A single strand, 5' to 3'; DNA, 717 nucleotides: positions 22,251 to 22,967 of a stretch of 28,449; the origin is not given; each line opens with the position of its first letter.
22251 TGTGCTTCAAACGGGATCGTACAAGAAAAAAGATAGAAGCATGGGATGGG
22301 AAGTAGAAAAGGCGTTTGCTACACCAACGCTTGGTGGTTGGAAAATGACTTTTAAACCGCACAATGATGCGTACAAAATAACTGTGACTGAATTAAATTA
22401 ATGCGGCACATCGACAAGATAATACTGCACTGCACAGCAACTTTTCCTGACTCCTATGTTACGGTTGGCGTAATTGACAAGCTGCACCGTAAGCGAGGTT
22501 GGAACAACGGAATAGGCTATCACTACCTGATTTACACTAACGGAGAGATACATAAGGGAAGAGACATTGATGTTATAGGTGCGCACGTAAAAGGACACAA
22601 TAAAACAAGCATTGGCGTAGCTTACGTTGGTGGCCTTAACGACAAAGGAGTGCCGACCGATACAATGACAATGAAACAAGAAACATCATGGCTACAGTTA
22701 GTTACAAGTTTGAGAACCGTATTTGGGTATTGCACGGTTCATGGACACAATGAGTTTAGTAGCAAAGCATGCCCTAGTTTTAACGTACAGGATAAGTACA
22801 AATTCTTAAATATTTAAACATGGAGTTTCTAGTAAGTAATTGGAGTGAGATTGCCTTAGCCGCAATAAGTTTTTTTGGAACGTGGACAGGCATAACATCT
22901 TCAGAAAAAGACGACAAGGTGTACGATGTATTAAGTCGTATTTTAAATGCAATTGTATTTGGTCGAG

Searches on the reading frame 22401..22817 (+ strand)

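Call 78: search_protein_families(library=pfam, proteins=[window:22401-22817:+], max_evalue=0.01)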
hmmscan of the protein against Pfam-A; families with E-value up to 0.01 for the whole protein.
window:22401-22817:+ (138 aa): 1 family
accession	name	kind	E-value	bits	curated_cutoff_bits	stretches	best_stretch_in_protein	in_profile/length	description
PF01510.30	Amidase_2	-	3.8e-11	43.9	26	1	3-126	4-130/131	N-acetylmuramoyl-L-alanine amidase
